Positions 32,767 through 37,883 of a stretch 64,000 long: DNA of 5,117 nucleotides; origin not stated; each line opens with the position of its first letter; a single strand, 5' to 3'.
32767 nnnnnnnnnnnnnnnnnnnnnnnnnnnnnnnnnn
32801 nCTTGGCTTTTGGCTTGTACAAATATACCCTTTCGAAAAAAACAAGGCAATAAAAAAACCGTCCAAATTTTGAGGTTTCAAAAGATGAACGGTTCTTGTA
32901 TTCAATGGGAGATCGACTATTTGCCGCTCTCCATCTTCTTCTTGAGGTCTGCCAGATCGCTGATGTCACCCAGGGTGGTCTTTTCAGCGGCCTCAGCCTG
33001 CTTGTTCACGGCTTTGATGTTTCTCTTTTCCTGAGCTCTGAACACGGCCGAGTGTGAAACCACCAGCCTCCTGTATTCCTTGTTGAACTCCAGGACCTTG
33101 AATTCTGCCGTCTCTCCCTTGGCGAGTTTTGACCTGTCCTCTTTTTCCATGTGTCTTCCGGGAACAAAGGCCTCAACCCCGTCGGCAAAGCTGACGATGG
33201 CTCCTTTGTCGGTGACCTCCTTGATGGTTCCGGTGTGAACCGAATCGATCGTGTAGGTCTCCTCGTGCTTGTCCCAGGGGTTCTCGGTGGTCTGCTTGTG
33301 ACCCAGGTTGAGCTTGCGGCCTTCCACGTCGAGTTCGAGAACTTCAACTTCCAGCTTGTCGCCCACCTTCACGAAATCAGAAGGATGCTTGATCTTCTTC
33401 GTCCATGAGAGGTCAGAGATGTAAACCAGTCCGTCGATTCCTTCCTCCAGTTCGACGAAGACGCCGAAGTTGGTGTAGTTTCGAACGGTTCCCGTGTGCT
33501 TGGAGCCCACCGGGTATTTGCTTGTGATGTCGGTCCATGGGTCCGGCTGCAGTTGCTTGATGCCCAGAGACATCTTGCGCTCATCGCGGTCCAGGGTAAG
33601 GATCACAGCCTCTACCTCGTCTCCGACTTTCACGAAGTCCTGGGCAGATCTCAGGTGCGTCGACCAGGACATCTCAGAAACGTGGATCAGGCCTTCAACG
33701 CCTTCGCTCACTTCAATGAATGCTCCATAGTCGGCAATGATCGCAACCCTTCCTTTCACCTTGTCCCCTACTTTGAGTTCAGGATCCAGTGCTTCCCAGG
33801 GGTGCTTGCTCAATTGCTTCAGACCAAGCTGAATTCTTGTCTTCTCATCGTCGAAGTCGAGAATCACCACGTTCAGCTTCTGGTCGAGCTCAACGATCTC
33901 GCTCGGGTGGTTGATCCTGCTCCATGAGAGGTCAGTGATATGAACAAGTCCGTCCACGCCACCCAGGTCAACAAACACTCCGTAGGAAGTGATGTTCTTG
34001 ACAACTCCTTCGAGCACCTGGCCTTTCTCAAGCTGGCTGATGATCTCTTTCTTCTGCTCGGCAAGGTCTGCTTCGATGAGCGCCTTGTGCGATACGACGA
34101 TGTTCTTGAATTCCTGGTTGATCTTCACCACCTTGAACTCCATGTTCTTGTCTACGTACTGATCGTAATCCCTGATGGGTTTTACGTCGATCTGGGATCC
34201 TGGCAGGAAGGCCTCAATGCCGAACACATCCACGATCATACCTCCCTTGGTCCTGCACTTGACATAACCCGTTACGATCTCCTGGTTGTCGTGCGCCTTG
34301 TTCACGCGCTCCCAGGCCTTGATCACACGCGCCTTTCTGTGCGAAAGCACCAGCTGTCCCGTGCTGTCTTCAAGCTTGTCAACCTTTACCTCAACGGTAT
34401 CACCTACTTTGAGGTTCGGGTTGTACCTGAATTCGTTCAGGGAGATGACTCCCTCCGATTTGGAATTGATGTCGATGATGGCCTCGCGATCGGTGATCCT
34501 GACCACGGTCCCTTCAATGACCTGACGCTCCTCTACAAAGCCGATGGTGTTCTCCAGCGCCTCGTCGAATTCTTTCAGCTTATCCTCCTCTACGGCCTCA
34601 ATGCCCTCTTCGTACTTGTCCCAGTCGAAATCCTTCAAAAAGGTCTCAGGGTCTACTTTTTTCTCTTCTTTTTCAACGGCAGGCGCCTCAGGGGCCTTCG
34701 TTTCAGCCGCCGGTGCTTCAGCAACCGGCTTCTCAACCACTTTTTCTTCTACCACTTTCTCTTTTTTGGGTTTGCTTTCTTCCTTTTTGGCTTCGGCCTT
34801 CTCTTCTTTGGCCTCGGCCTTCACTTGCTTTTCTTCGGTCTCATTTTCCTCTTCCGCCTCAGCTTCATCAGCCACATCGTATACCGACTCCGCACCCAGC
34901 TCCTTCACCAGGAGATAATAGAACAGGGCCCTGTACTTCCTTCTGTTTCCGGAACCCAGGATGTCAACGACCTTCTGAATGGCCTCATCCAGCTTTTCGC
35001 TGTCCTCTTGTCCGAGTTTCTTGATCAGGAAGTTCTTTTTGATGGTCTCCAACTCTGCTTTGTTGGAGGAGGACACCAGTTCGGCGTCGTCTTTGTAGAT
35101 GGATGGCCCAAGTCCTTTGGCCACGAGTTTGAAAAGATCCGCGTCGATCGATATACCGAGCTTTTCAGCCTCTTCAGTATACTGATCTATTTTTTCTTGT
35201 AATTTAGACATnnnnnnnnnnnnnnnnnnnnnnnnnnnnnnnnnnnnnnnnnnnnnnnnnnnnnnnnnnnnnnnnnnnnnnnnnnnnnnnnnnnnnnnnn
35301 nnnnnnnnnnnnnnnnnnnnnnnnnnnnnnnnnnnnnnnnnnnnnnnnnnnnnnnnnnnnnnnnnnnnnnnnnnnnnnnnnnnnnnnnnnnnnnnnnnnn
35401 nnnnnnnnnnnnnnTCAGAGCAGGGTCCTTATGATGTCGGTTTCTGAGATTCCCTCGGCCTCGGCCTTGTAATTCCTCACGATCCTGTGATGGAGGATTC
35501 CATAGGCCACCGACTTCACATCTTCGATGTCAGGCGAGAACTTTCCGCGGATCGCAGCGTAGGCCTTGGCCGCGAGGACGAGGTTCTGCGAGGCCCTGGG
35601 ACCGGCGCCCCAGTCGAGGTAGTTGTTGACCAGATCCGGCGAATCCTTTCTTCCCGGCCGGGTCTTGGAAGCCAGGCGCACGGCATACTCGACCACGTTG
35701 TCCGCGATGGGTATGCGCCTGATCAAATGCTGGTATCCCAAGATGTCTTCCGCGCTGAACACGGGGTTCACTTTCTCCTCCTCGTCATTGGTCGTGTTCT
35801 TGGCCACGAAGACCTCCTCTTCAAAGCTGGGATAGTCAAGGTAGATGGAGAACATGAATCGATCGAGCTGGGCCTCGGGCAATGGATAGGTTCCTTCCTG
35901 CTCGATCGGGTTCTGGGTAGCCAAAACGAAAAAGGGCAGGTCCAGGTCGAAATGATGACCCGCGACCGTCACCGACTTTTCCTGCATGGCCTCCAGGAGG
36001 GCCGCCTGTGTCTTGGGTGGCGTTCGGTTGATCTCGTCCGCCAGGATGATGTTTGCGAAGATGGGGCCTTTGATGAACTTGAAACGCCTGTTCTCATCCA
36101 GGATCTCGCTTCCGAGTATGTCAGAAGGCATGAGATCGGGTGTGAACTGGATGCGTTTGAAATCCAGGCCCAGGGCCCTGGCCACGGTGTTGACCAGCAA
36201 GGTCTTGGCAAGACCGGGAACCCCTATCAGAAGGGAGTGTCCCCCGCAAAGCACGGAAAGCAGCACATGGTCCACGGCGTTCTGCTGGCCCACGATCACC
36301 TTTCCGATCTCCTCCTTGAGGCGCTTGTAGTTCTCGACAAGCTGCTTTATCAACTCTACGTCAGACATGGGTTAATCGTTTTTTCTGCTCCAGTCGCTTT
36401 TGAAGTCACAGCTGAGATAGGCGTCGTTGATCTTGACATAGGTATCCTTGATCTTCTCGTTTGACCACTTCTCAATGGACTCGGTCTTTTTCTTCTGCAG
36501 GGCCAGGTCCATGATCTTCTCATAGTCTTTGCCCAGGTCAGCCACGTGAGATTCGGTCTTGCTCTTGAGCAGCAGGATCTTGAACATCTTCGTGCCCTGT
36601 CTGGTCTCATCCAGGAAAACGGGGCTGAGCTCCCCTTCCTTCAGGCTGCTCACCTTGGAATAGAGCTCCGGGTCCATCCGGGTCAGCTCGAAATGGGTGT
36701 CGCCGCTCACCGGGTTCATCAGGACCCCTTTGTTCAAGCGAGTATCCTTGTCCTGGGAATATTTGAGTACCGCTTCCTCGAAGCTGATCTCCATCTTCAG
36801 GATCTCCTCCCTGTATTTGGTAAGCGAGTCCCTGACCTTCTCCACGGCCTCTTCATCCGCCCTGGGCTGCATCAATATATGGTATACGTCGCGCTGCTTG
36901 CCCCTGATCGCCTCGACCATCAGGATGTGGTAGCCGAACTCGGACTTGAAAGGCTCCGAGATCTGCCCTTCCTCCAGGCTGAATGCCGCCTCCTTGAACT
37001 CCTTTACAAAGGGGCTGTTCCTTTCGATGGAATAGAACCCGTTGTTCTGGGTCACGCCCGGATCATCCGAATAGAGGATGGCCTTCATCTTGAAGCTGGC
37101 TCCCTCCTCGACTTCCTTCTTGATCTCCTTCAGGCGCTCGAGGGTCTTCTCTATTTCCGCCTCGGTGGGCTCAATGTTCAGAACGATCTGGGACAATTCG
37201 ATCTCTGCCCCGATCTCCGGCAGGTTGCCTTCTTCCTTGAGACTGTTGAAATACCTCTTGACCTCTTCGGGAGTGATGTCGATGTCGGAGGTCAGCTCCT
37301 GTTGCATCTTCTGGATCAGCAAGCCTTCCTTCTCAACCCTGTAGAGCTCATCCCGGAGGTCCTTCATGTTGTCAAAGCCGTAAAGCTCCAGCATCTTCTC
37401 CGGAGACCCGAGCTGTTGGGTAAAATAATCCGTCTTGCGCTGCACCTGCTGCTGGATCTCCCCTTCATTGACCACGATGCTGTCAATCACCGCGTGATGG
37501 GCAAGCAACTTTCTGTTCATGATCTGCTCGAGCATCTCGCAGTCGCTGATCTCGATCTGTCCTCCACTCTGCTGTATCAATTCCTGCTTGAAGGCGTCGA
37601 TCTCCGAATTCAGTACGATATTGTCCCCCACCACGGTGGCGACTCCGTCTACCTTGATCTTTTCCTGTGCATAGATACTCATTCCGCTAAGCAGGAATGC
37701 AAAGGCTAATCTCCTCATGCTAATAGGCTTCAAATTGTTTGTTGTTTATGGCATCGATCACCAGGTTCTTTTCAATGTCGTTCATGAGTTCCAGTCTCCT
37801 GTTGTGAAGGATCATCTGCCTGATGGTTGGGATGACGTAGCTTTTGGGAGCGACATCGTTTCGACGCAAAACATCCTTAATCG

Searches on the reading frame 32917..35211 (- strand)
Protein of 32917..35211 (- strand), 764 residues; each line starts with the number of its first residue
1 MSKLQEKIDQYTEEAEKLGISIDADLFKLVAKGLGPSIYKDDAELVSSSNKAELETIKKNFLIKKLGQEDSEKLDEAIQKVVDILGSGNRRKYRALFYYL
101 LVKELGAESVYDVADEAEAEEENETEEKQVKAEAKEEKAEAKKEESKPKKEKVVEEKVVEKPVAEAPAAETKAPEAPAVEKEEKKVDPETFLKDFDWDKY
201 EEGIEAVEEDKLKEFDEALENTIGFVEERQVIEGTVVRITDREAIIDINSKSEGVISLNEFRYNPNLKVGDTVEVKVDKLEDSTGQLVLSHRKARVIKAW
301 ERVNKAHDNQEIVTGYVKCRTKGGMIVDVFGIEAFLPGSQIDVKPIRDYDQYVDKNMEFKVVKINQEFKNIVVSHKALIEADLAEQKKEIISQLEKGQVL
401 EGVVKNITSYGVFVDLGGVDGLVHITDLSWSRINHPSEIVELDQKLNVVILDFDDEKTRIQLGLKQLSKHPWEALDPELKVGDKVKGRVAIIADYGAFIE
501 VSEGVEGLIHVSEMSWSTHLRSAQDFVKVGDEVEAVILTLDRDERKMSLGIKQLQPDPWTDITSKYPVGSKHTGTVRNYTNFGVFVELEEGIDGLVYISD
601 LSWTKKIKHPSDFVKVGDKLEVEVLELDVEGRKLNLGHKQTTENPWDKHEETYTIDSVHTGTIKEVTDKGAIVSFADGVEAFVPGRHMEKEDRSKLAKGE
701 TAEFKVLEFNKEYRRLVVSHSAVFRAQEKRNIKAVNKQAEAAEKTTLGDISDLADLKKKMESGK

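Call 44: search_protein_families(library=pfam, proteins=[window:32917-35211:-], max_evalue=0.00001)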
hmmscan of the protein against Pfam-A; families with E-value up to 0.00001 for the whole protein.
window:32917-35211:- (764 aa): 5 families
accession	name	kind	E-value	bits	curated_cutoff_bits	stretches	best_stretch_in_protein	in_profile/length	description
PF00575.29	S1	-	5.6e-81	267.4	22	6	394-465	2-74/74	S1 RNA binding domain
PF11015.13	DUF2853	-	2.9e-31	108.5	25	1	11-108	2-100/101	Protein of unknown function (DUF2853)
PF23459.1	S1_RRP5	-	5.9e-28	97.7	27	1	394-463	1-71/72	RRP5 S1 domain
PF21710.3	Spt6_S1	-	8.4e-10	39.3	27.5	0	489-550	24-85/91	Spt6, S1/OB domain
PF13509.12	S1_2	-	1.5e-07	31.9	21.8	0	658-691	4-37/61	S1 domain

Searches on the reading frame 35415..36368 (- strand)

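Call 44: search_protein_families(library=pfam, proteins=[window:35415-36368:-], max_evalue=0.00001)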
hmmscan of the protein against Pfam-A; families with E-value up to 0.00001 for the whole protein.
window:35415-36368:- (317 aa): 5 families
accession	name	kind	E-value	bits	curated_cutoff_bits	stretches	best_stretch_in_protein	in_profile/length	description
PF07726.17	AAA_3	-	1.3e-62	209.9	27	1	44-173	1-131/131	ATPase family associated with various cellular activities (AAA)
PF17863.7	AAA_lid_2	-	2.2e-13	50.2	22.7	1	247-315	5-73/74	AAA lid domain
PF07728.20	AAA_5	-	3.6e-13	50.2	22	1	44-171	1-139/139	AAA domain (dynein-related subfamily)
PF20030.5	bpMoxR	-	1.4e-07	31.2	27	1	17-179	6-168/205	MoxR domain in the MoxR-vWA-beta-propeller ternary systems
PF00004.35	AAA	-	5e-07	30.7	21.2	1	46-176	2-128/131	ATPase family associated with various cellular activities (AAA)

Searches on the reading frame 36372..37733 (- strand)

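Call 44: search_protein_families(library=pfam, proteins=[window:36372-37733:-], max_evalue=0.00001)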
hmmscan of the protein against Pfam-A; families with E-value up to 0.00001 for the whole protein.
window:36372-37733:- (453 aa): 3 families
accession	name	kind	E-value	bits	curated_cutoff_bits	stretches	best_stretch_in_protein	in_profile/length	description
PF00639.27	Rotamase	-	1.4e-30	106.5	21.7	2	184-274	3-96/97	PPIC-type PPIASE domain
PF13616.12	Rotamase_3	-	1.5e-21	77.5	22.5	1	177-273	15-112/116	PPIC-type PPIASE domain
PF13145.12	Rotamase_2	-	3.8e-12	47.5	27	1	153-280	1-112/121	PPIC-type PPIASE domain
